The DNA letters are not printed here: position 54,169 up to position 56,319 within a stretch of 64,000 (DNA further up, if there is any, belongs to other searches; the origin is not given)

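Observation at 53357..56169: Low-GC three-gene operon (MqsR-like / extended MqsA-like / ParA-MinD-TPR ATPase) in the cargo region of a P2-like prophage - candidate undescribed defence or toxin module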

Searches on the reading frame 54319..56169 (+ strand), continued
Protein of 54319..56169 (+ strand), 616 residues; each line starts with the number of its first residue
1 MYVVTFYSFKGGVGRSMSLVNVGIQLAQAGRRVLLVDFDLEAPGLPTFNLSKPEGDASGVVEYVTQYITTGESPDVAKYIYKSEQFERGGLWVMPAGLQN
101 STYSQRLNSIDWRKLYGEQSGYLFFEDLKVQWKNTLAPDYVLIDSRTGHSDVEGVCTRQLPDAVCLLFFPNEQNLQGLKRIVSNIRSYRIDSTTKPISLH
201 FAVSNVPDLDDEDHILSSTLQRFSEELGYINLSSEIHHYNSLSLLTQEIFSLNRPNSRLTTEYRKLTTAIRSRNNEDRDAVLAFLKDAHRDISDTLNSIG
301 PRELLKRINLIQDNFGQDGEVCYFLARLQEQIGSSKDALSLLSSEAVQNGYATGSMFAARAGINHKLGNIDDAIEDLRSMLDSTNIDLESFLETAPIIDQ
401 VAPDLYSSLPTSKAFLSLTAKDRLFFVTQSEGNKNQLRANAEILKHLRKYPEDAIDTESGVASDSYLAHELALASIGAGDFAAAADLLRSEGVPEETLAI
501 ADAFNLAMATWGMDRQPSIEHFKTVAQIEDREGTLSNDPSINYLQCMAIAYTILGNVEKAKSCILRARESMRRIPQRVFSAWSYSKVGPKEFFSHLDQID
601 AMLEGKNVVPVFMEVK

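Call 43: search_protein_families(library=padloc, alignment_id=A4, max_evalue=1e-8)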
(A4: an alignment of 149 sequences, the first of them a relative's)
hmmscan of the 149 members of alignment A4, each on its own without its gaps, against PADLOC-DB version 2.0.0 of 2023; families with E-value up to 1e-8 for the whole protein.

A. member 1, L001:5443-6603:+ (386 aa): 0 families

B. families by the number of members that match (of 149 scanned): 146 families (the first 25 are shown)
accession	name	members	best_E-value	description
PDLC04134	mad2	3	6.8e-52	mads_2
PDLC03029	MTase_I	2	1.9e-291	Type I methyltransferase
PDLC02379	pAgo_II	2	1.5e-206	Class II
PDLC03031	MTase_I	2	5.6e-168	Type I methyltransferase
PDLC03027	MTase_I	2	2.1e-132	Type I methyltransferase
PDLC03022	MTase_I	2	1.7e-128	Type I methyltransferase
PDLC03038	MTase_I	2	1.2e-116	Type I methyltransferase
PDLC03039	MTase_I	2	2e-113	Type I methyltransferase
PDLC03032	MTase_I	2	1.5e-107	Type I methyltransferase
PDLC03028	MTase_I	2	1.5e-92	Type I methyltransferase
PDLC03019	MTase_I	2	5.5e-84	Type I methyltransferase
PDLC03035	MTase_I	2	6.5e-78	Type I methyltransferase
PDLC03021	MTase_I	2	5.4e-59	Type I methyltransferase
PDLC03240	MTase_II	2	4.3e-57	Type II methyltransferase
PDLC03026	MTase_I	2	5.6e-50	Type I methyltransferase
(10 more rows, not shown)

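Call 50: find_encoding_contigs(protein=P0001, flank=10000, max_places=2)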
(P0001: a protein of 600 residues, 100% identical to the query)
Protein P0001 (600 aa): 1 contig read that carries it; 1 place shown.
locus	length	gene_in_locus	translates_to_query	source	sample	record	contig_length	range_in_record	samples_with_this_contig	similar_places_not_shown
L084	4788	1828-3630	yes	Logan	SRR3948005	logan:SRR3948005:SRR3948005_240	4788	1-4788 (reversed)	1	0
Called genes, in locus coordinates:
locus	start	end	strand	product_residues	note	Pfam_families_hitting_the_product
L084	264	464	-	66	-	-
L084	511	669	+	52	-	-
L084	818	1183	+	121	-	-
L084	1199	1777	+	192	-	PF15731:MqsA_antitoxin, PF01381:HTH_3 (faint)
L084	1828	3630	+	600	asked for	-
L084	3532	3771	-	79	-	-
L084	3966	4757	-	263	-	PF02086:MethyltransfD12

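Call 53: predict_structure(alignment_id=A1)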
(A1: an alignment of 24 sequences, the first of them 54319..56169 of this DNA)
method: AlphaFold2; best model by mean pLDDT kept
length: 616 residues; sequences in the alignment: 24
mean_pLDDT: 88.6   pTM: 0.78
mean pLDDT of the five models: 88.6, 88.5, 86.8, 85.5, 84.3
residues with pLDDT >= 90: 378; 70-90: 197; 50-70: 37; < 50: 4
segments of 3 or more residues with pLDDT < 50: none
pLDDT, mean of each block of 10 residues (from residue 1): 91 85 95 94 80 87 93 93 91 92 88 87 91 93 81 80 92 89 80 75 75 78 91 82 64 87 94 91 92 86 89 92 95 93 89 94 96 97 93 92 93 92 88 86 90 57 82 93 90 83 95 93 94 85 96 96 96 92 93 96 91 77
secondary structure, 60 per line:
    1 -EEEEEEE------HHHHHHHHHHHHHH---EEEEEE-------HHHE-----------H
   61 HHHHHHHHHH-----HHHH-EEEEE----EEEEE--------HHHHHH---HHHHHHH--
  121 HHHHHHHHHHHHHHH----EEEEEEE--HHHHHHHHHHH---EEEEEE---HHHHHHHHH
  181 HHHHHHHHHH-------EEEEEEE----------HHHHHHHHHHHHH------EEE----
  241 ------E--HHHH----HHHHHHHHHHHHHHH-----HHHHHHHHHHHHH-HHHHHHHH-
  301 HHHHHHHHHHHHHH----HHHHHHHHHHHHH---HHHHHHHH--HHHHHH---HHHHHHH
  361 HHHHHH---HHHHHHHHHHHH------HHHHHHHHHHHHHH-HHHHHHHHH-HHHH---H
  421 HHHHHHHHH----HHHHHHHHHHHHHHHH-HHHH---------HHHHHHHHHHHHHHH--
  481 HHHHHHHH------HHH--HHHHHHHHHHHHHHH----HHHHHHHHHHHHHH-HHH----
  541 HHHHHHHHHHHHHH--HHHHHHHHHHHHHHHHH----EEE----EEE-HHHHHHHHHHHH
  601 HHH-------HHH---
elements in order: E2-8 H15-28 E32-37 H60-70 H76-79 E81-85 E90-94 H103-108 H112-118 H121-135 E140-146 H149-159 E163-168 H172-190 E198-204 H215-227 E234-236 H250-253 H258-272 H278-290 H292-299 H301-314 H319-331 H335-342 H345-350 H354-366 H370-381 H388-401 H403-411 H413-416 H420-429 H434-449 H451-454 H464-478 H481-488 H500-514 H519-532 H541-554 H557-573 E578-580 E585-587 H589-603

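Call 69: get_annotated_region(hit=H10, flank=4000)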
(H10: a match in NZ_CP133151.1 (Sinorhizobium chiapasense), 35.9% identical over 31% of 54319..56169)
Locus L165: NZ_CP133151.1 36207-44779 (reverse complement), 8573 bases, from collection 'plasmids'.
description: Sinorhizobium chiapasense strain ITTG S70 plasmid pSchITTGS70c, complete sequence
organism: Sinorhizobium chiapasense (NCBI taxid 501572)
taxonomy: Bacteria; Pseudomonadota; Alphaproteobacteria; Hyphomicrobiales; Rhizobiaceae; Sinorhizobium; Sinorhizobium chiapasense
host: -; source: Acaciella angustissima,cell culture; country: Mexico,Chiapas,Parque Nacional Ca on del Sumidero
typing (MOB-suite, as given by PLSDB): non-mobilizable; replicon rep_cluster_471
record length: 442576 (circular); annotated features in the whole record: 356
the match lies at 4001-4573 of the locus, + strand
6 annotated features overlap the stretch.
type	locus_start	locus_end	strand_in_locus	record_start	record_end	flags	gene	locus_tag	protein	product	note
CDS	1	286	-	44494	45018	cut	-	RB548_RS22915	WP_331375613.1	TIR domain-containing protein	-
CDS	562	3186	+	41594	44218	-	-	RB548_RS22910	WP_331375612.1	hypothetical protein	-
CDS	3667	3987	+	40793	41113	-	-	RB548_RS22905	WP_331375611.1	hypothetical protein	-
CDS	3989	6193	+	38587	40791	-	-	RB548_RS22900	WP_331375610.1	TIR domain-containing protein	GO:0007165 - signal transduction [Evidence IEA]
CDS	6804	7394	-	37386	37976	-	-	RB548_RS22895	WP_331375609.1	DUF429 domain-containing protein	-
CDS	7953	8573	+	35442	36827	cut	-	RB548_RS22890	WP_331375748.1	hypothetical protein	-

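Call 70: get_annotated_region(hit=H16, flank=4000)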
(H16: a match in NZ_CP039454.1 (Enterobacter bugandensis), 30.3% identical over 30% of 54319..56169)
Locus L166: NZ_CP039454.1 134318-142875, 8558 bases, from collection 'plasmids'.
description: Enterobacter bugandensis strain 220 plasmid pSurvcare220, complete sequence
organism: Enterobacter bugandensis (NCBI taxid 881260)
taxonomy: Bacteria; Pseudomonadota; Gammaproteobacteria; Enterobacterales; Enterobacteriaceae; Enterobacter; Enterobacter bugandensis
host: -; source: Homo sapiens,throat swab; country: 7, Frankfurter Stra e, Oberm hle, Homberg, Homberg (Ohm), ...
typing (MOB-suite, as given by PLSDB): conjugative; replicon IncFIB,IncFII; relaxase MOBF; mating-pair formation MPF_F
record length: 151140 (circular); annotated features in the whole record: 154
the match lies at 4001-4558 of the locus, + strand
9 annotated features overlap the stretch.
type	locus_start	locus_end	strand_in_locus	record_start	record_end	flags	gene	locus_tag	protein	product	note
CDS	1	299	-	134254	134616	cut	-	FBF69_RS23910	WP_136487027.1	DUF1778 domain-containing protein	-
CDS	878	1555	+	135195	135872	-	-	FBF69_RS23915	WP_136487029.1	hypothetical protein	-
CDS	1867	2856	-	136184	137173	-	-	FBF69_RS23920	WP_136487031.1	tyrosine-type recombinase/integrase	GO:0015074 - DNA integration [Evidence IEA]; GO:0006310 - DNA recombination [Evidence IEA]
CDS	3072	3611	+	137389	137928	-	-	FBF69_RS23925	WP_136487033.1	hypothetical protein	-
CDS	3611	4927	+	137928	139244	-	-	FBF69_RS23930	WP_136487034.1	AAA family ATPase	-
CDS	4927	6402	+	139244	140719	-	-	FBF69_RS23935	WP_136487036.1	hypothetical protein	-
CDS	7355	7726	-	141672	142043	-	-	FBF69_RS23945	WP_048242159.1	hypothetical protein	-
CDS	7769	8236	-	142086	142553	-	-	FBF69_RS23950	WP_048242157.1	hypothetical protein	-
CDS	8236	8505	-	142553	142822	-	-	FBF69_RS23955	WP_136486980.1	hypothetical protein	-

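Call 71: get_annotated_region(hit=H7, flank=4000)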
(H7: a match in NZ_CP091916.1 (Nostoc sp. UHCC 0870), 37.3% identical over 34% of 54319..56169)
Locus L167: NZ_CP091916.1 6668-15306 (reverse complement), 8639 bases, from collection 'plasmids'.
description: Nostoc sp. UHCC 0870 plasmid unnamed3, complete sequence
organism: Nostoc sp. UHCC 0870 (NCBI taxid 2914041)
taxonomy: Bacteria; Cyanobacteriota; Cyanophyceae; Nostocales; Nostocaceae; Nostoc; Nostoc sp. UHCC 0870
host: -; source: cell culture,Brackish water, Varlaxudden, Baltic Sea; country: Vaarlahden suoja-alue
typing (MOB-suite, as given by PLSDB): non-mobilizable
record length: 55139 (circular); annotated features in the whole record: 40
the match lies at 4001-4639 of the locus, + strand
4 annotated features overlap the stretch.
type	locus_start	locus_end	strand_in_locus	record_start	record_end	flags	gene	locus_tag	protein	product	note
CDS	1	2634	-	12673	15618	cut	hsdR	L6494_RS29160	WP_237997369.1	type I restriction-modification system endonuclease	-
CDS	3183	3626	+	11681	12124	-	-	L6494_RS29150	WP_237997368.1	hypothetical protein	-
CDS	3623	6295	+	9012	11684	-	-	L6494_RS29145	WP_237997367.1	ParA family protein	-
CDS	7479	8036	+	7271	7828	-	-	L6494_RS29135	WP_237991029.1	recombinase family protein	GO:0006310 - DNA recombination [Evidence IEA]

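Call 75: find_related_loci(query=A1, collection=viral_contigs, flank=8000)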
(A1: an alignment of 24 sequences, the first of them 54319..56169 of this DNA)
Query A1 (616 aa) in viral_contigs; peptide patterns used: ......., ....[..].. (x = any residue, [..] = any of these).
101 stretches matched a pattern; 3 encode a relative of the query (tblastn E <= 1e-3); 3 distinct loci.
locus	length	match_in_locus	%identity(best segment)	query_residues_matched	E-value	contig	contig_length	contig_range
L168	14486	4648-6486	36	1-615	6e-102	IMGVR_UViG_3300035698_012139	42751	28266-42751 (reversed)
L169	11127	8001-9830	36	1-613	3e-98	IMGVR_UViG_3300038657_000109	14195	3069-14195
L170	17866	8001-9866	34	1-610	8e-84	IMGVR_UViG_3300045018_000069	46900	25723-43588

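Call 90: search_protein_families(library=pfam, proteins=[L165:3667-3987:+, L165:3989-6193:+, L166:3072-3611:+, L166:3611-4927:+, L166:4927-6402:+, L167:3183-3626:+, L167:3623-6295:+], max_evalue=0.01)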
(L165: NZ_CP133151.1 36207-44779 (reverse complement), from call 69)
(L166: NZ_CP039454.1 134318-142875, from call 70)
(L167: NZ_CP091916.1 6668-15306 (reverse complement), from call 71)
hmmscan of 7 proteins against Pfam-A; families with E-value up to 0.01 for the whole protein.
L165:3667-3987:+ (106 aa): 0 families

L165:3989-6193:+ (734 aa): 4 families
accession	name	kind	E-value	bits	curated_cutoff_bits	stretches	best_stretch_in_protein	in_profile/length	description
PF13676.11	TIR_2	-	3.6e-15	56.9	28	1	324-445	1-120/122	TIR domain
PF13614.12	AAA_31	-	9.8e-07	29.3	27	1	5-42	3-40/177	AAA domain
PF01656.29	CbiA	-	3.8e-05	24.1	25.4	1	7-75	2-67/125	CobQ/CobB/MinD/ParA nucleotide binding domain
PF10609.15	ParA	-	0.00033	20.6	27.1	1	5-48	5-48/246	NUBPL iron-transfer P-loop NTPase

L166:3072-3611:+ (179 aa): 0 families

L166:3611-4927:+ (438 aa): 5 families
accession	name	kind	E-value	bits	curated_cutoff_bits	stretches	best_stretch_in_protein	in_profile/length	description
PF01656.29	CbiA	-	4.3e-08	33.6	25.4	1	131-242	1-54/125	CobQ/CobB/MinD/ParA nucleotide binding domain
PF13614.12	AAA_31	-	2.7e-07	31.1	27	1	130-168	3-41/177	AAA domain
PF10609.15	ParA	-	4.1e-07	30.1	27.1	1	131-183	6-58/246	NUBPL iron-transfer P-loop NTPase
PF02374.21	ArsA_ATPase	-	8.9e-05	22.3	24.3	1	130-166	2-38/305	Anion-transporting ATPase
PF06564.18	CBP_BcsQ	-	0.0078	16.2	21.3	0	131-166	4-39/234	Cellulose biosynthesis protein BcsQ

L166:4927-6402:+ (491 aa): 0 families

L167:3183-3626:+ (147 aa): 1 family
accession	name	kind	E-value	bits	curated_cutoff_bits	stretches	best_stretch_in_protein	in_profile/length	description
PF05168.19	HEPN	-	0.00018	22.1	22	1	13-139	8-114/117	HEPN domain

L167:3623-6295:+ (890 aa): 6 families
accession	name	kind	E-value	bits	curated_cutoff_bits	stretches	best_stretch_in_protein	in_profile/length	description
PF13614.12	AAA_31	-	2.4e-10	41.1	27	1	127-317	3-169/177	AAA domain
PF24389.1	ORC-CDC6-like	-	2e-06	27.3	27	1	428-603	3-167/571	ORC-CDC6-like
PF10609.15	ParA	-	5.2e-06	26.5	27.1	1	127-181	5-59/246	NUBPL iron-transfer P-loop NTPase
PF01656.29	CbiA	-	1.3e-05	25.6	25.4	1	129-270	2-54/125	CobQ/CobB/MinD/ParA nucleotide binding domain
PF07015.17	VirC1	-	0.0007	19.4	24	1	127-167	3-43/231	VirC1 protein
PF00004.35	AAA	-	0.0025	18.7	21.2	0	592-642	44-94/131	ATPase family associated with various cellular activities (AAA)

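Call 91: search_protein_families(library=padloc, proteins=[L165:3667-3987:+, L165:3989-6193:+, L166:3072-3611:+, L166:3611-4927:+, L166:4927-6402:+, L167:3183-3626:+, L167:3623-6295:+], max_evalue=0.001)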
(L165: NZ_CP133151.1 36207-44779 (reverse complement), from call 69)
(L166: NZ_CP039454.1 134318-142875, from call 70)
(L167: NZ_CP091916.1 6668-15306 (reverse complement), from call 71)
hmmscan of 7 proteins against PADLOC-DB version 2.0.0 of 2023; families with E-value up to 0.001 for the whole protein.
L165:3667-3987:+ (106 aa): 0 families

L165:3989-6193:+ (734 aa): 2 families
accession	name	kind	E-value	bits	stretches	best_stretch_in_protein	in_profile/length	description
PDLC04559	PDC-M28B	-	1.4e-18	65.2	2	5-50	130-175/438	-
PDLC04560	PDC-M28B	-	2.3e-09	35.1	1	5-49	16-60/327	-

L166:3072-3611:+ (179 aa): 2 families
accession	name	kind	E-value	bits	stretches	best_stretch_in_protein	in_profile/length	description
PDLC04557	PDC-M28A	-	6.4e-126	415.2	1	1-179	1-181/181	-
PDLC04558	PDC-M28A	-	1.3e-31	107.9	1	38-178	3-137/138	-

L166:3611-4927:+ (438 aa): 2 families
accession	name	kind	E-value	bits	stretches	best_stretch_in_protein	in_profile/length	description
PDLC04559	PDC-M28B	-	8.4e-135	448.2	1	2-433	2-433/438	-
PDLC04560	PDC-M28B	-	5.6e-51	171.8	1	130-428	16-317/327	-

L166:4927-6402:+ (491 aa): 1 family
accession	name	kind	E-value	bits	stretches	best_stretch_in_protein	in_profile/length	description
PDLC04561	PDC-M28C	-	1.4e-173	576.2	1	2-490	2-479/480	-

L167:3183-3626:+ (147 aa): 1 family
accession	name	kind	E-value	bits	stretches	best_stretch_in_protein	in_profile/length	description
PDLC04558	PDC-M28A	-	2.4e-10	39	1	11-133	7-130/138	-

L167:3623-6295:+ (890 aa): 3 families
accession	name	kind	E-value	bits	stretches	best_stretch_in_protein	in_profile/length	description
PDLC04559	PDC-M28B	-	2.3e-41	140.3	1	122-356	125-358/438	-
PDLC04561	PDC-M28C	-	3.6e-27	93.4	1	453-839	41-412/480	-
PDLC04560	PDC-M28B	-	1.6e-16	58.6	1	127-306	16-205/327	-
